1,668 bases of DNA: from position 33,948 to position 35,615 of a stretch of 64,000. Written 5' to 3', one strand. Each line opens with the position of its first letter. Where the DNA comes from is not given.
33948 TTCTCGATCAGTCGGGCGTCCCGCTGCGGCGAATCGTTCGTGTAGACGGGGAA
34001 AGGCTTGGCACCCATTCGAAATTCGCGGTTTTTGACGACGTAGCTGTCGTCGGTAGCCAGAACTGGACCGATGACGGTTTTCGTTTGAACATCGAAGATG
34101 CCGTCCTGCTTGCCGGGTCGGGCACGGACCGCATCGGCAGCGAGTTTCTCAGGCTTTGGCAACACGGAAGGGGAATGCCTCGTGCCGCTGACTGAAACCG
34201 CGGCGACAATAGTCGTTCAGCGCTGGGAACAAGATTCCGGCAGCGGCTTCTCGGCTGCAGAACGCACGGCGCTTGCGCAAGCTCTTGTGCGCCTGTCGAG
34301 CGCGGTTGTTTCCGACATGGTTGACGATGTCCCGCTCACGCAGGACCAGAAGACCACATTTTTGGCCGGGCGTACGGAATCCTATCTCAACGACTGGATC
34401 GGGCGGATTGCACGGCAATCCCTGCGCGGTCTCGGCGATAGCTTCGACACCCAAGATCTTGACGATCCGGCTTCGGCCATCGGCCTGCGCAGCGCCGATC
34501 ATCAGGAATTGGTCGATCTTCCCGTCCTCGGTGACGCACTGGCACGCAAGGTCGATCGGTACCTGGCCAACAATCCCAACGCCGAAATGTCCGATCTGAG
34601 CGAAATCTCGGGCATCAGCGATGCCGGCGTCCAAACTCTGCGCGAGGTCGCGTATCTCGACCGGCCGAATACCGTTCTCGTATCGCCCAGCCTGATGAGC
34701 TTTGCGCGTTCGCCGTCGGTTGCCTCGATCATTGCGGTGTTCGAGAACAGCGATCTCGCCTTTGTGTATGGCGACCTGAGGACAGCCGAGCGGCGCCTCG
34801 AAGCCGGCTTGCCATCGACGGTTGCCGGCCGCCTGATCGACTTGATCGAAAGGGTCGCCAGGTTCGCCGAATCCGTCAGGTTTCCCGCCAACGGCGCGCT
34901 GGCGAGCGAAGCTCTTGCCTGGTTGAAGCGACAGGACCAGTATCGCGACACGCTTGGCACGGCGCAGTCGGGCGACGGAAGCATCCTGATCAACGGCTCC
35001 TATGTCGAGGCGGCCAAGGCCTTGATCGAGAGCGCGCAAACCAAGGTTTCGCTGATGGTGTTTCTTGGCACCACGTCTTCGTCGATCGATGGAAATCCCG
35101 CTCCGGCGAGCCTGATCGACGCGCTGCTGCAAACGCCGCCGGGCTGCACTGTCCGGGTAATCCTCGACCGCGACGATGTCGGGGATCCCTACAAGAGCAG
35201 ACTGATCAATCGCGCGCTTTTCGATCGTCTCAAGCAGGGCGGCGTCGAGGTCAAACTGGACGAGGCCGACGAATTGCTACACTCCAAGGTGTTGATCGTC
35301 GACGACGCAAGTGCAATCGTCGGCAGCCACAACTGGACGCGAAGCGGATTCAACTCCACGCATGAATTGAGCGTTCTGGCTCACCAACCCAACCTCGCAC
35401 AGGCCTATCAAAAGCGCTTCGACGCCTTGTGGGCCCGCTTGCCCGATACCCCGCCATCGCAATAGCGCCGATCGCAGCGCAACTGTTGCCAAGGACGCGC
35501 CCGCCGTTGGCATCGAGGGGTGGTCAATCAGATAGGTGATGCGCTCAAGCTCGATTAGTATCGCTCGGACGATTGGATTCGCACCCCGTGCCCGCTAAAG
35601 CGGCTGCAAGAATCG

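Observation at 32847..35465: Five-gene tRNA-adjacent operon with two single-HKD PLD proteins, one fused to a helix-hairpin-helix domain: candidate undescribed nuclease or defence system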

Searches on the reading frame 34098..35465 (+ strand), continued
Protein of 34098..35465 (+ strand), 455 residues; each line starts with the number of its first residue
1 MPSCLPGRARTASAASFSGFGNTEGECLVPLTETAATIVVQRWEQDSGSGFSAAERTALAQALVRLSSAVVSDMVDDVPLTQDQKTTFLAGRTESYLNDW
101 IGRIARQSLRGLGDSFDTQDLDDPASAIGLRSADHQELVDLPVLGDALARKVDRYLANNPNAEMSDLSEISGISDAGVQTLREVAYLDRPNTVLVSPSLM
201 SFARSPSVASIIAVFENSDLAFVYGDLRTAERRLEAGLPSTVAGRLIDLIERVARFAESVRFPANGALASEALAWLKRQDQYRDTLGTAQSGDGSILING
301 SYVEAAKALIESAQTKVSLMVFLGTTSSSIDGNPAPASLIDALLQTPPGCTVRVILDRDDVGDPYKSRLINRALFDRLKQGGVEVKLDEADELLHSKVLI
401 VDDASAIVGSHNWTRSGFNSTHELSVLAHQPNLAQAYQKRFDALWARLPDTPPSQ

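Call 80: search_protein_families(library=pfam, proteins=[L001:9366-11375:+, L003:9407-11203:-, L088:12979-15492:-, L010:11473-13545:-, L013:9377-11545:-, L006:9761-11095:-, L007:10901-12187:-, L014:11042-12787:+, L012:10257-11978:+, L010:4947-6476:+], max_evalue=0.001)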
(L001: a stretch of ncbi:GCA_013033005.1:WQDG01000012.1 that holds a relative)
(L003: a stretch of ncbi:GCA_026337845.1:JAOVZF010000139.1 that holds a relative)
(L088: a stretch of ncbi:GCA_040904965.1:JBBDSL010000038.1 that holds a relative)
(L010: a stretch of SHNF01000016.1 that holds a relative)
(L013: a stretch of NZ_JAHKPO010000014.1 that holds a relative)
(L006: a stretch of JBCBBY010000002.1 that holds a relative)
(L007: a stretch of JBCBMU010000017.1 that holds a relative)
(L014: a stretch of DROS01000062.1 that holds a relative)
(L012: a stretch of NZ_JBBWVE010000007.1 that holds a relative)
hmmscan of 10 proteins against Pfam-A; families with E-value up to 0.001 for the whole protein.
L001:9366-11375:+ (670 aa): 0 families

L003:9407-11203:- (599 aa): 0 families

L088:12979-15492:- (838 aa): 1 family
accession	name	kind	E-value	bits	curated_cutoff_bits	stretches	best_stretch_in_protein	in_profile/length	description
PF12740.14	PETase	-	0.00045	20.1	28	1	283-399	42-143/263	PET hydrolase-like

L010:11473-13545:- (691 aa): 2 families
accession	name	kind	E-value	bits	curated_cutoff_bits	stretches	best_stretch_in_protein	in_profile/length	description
PF13699.11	eCIS_core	-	8.2e-30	103.3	22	1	104-180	1-77/79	eCIS core domain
PF14428.12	DddA-like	-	2.2e-09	37.7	25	1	620-683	57-126/137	Double-stranded DNA deaminase toxin A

L013:9377-11545:- (723 aa): 18 families
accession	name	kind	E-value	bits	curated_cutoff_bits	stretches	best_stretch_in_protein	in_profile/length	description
PF00724.26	Oxidored_FMN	-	7.7e-88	295.5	27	1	55-379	2-341/342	NADH:flavin oxidoreductase / NADH oxidase family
PF07992.20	Pyr_redox_2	-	2.3e-25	90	26.1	1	425-701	2-257/291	Pyridine nucleotide-disulphide oxidoreductase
PF13738.12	Pyr_redox_3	-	2.8e-08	33.8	30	0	509-576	126-194/305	Pyridine nucleotide-disulphide oxidoreductase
PF13450.12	NAD_binding_8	-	4.4e-08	33.7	21.9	1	428-467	1-40/68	NAD(P)-binding Rossmann-like domain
PF03486.20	HI0933_like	-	4.7e-08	33.2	50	1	425-465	2-42/244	HI0933-like protein Rossmann domain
PF00070.33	Pyr_redox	-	1e-07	32.8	22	0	425-459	1-35/82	Pyridine nucleotide-disulphide oxidoreductase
PF01266.30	DAO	-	2.8e-06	27.5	27.9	1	425-460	1-37/353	FAD dependent oxidoreductase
PF02737.24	3HCDH_N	-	3.8e-06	27.4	22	0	425-458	1-34/180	3-hydroxyacyl-CoA dehydrogenase, NAD binding domain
PF03721.20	UDPG_MGDP_dh_N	-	4.4e-06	26.8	27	1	424-464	1-41/187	UDP-glucose/GDP-mannose dehydrogenase family, NAD binding domain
PF12831.13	FAD_oxidored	-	8e-06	25.8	27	1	426-464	2-40/416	FAD dependent oxidoreductase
PF01134.28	GIDA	-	8.8e-06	25.5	22.1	1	425-462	1-38/391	Glucose inhibited division protein A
PF00890.30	FAD_binding_2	-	1.8e-05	24.5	20.4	1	426-465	2-41/414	FAD binding domain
PF01210.29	NAD_Gly3P_dh_N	-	2.6e-05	24.7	23.1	0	425-466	1-42/158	NAD-dependent glycerol-3-phosphate dehydrogenase N-terminus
PF01262.27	AlaDh_PNT_C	-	3.3e-05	23.8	23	1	417-532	22-110/214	Alanine dehydrogenase/PNT, C-terminal domain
PF01494.25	FAD_binding_3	-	0.00025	20.8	22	0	425-458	3-36/349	FAD binding domain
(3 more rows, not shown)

L006:9761-11095:- (445 aa): 3 families
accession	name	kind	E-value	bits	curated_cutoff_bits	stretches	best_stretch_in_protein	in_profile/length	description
PF02737.24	3HCDH_N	-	6.9e-62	209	22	1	55-231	1-177/180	3-hydroxyacyl-CoA dehydrogenase, NAD binding domain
PF00725.27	3HCDH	-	1.5e-27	96.4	22.1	2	236-320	1-97/97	3-hydroxyacyl-CoA dehydrogenase, C-terminal domain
PF03446.21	NAD_binding_2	-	3e-05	24.5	21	1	55-108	1-43/161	NAD binding domain of 6-phosphogluconate dehydrogenase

L007:10901-12187:- (429 aa): 3 families
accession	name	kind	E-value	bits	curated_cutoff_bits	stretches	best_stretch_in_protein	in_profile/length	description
PF02737.24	3HCDH_N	-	7.4e-63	212.2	22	1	39-215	1-177/180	3-hydroxyacyl-CoA dehydrogenase, NAD binding domain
PF00725.27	3HCDH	-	1.1e-27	96.8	22.1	2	220-304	1-97/97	3-hydroxyacyl-CoA dehydrogenase, C-terminal domain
PF03446.21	NAD_binding_2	-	4.6e-06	27.2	21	1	39-150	1-91/161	NAD binding domain of 6-phosphogluconate dehydrogenase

L014:11042-12787:+ (582 aa): 3 families
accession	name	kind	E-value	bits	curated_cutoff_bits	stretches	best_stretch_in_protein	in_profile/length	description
PF17768.7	RecJ_OB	-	9.2e-25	87.2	27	1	475-577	2-106/107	RecJ OB domain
PF01368.27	DHH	-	1.8e-24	86.8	28.1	1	72-233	1-124/125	DHH family, N-terminal domain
PF02272.25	DHHA1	-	9.6e-22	77.8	25.9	1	367-460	8-101/102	DHHA1 domain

L012:10257-11978:+ (574 aa): 3 families
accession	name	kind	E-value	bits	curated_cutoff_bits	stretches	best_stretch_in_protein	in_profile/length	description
PF13455.12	MUG113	-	2.4e-14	54.1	22.3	1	438-511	1-69/73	Meiotically up-regulated gene 113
PF13250.11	DUF4041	-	5.4e-14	52.2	27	1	262-317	2-56/56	Domain of unknown function (DUF4041)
PF10544.15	T5orf172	-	1.2e-13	51.9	20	1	422-510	1-95/101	T5orf172 domain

L010:4947-6476:+ (510 aa): 3 families
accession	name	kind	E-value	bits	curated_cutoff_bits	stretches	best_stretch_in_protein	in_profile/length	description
PF13517.12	FG-GAP_3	-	3.2e-43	146.6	26.9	6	337-395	1-58/61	FG-GAP-like repeat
PF01839.29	FG-GAP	-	9.1e-13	48.2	22.1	0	331-349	3-21/37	FG-GAP repeat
PF13205.12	Big_5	-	1.7e-07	32.3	23.6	1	52-154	4-105/105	Bacterial Ig-like domain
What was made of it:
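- An eCIS_core/DddA-like toxin lies 2.2 kb from the cassette in L010 (call 80). RecJ lies near L014 (call 80).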

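Call 81: search_protein_families(library=padloc, proteins=[L012:10257-11978:+, L091:63-2468:+, L013:3249-5381:+, L013:12647-14848:+, L019:2823-5189:+, L010:2790-4907:+, L001:9366-11375:+, L003:9407-11203:-, L088:12979-15492:-, L001:11382-12392:+], max_evalue=0.000001)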
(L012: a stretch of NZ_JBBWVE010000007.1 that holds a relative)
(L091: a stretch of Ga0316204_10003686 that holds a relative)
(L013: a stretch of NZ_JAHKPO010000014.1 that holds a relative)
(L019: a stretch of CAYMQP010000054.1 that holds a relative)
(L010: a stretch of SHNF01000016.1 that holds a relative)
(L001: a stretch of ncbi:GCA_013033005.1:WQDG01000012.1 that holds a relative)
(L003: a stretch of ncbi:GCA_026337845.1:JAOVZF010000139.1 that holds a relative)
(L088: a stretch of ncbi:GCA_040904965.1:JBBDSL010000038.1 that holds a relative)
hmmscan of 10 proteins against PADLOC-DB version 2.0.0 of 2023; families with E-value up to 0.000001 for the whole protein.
L012:10257-11978:+ (574 aa): 3 families
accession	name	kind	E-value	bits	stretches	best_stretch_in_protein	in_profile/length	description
PDLC03976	PD-Lambda-1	-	1e-114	382.1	1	107-545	43-481/491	-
PDLC03977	PD-Lambda-1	-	6.2e-112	373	1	109-556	34-491/496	-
PDLC05041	PDC-S57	-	3.9e-16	57.3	1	419-519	3-97/212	-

L091:63-2468:+ (802 aa): 0 families

L013:3249-5381:+ (711 aa): 0 families

L013:12647-14848:+ (734 aa): 0 families

L019:2823-5189:+ (789 aa): 0 families

L010:2790-4907:+ (706 aa): 0 families

L001:9366-11375:+ (670 aa): 0 families

L003:9407-11203:- (599 aa): 0 families

L088:12979-15492:- (838 aa): 0 families

L001:11382-12392:+ (337 aa): 0 families

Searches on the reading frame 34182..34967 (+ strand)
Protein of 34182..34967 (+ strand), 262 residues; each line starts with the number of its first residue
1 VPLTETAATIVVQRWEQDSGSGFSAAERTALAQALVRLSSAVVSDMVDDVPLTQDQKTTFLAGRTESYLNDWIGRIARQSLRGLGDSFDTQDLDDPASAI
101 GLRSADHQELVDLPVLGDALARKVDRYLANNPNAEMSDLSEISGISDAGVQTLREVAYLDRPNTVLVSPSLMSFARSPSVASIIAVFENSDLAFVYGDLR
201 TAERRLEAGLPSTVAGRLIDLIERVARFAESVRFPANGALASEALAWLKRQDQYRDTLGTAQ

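Call 70: predict_structure(alignment_id=A6)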
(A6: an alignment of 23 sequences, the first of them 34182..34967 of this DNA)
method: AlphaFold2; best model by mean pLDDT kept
length: 262 residues; sequences in the alignment: 23
mean_pLDDT: 90.6   pTM: 0.79
mean pLDDT of the five models: 90.6, 90.4, 90.1, 90.0, 89.1
residues with pLDDT >= 90: 193; 70-90: 53; 50-70: 16; < 50: 0
segments of 3 or more residues with pLDDT < 50: none
pLDDT, mean of each block of 10 residues (from residue 1): 94 95 96 97 91 94 95 90 63 70 94 94 96 94 95 91 86 91 95 89 90 95 94 79 95 92 86
secondary structure, 60 per line:
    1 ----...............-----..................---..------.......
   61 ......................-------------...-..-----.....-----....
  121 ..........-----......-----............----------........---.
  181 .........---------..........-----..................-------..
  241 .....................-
elements in order: H5-19 H25-42 H54-82 H107-111 H117-130 H136-141 H147-156 H169-176 H180-189 H199-208 H214-231 H241-261

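Call 72: fold_search(model_id=the predicted structure, library=pdb)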
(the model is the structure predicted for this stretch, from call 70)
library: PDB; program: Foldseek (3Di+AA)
matches with E <= 10: 125; with E <= 0.001: 0
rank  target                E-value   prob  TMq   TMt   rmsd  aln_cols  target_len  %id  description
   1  8dss_B                7.2e-02  1.00  0.23  0.45   1.7        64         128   23  X-ray crystal structure of Geobacillus stearothermophilus ComEA (released 2022-12-28)
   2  2duy                  1.7e-01  1.00  0.20  0.75   1.6        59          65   32  Crystal structure of competence protein ComEA-related protein from Thermus thermophilus HB8 (released 2007-08-14)
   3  2axt_U                6.1e-01  0.90  0.20  0.47   5.1        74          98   23  Crystal Structure of Photosystem II from Thermosynechococcus elongatus (released 2005-12-27)
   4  3kzi_U                6.8e-01  0.89  0.20  0.47   5.1        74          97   23  Crystal Structure of Monomeric Form of Cyanobacterial Photosystem II (released 2010-06-16)
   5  6e8l_A                7.5e-01  0.08  0.12  0.16  21.7       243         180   10  Crystal Structure of Alkyl hydroperoxidase D (AhpD) from Streptococcus pneumoniae (Strain D39/ NCTC 7466) (released 2019-08-28)
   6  2oce                  8.3e-01  0.15  0.20  0.08  21.6       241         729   14  Crystal structure of Tex family protein PA5201 from Pseudomonas aeruginosa (released 2007-01-02)
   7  7sqc_5A               1.2e+00  0.03  0.12  0.07  23.1       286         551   14  Ciliary C1 central pair apparatus isolated from Chlamydomonas reinhardtii (released 2022-04-13)
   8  4yuu_U2               1.5e+00  0.63  0.21  0.51   7.5        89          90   12  Crystal structure of oxygen-evolving photosystem II from a red alga (released 2016-01-20)
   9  4yuu_U1               1.6e+00  0.54  0.20  0.47   7.8        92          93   12  Crystal structure of oxygen-evolving photosystem II from a red alga (released 2016-01-20)
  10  3m0g_A                2.0e+00  0.04  0.14  0.14  21.0       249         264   14  CRYSTAL STRUCTURE OF putative farnesyl diphosphate synthase from Rhodobacter capsulatus (released 2010-03-31)
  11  6vvo_D                2.1e+00  0.04  0.12  0.10  21.4       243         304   14  Structure of the human clamp loader (Replication Factor C, RFC) bound to the sliding clamp (Proliferating Cell Nuclear (released 2020-02-26)
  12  3d90_A                2.1e+00  0.03  0.14  0.15  23.3       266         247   13  Crystal structure of the human progesterone receptor ligand-binding domain bound to levonorgestrel (released 2009-05-26)
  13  6bw8_C                2.4e+00  0.03  0.10  0.16  23.1       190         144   11  Mcl-1 complexed with small molecules (released 2018-01-31)
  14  4pj0_U                2.5e+00  0.57  0.20  0.48   5.1        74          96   23  Structure of T.elongatus Photosystem II, rows of dimers crystal packing (released 2014-10-22)
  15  5hjh_D                2.5e+00  0.08  0.18  0.25  21.6       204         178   12  Dps4 from Nostoc punctiforme in complex with Fe ions (released 2017-01-25)
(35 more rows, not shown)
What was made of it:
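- On ComEA-type HhH DNA-binding domain: The model superposes at 1.6-1.7 A over 59-64 residues (call 72).
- Checked: It is also confirmed by the AlphaFold model (rmsd 1.6-1.7 A to ComEA, call 72), and maps to nt 34500-34649.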
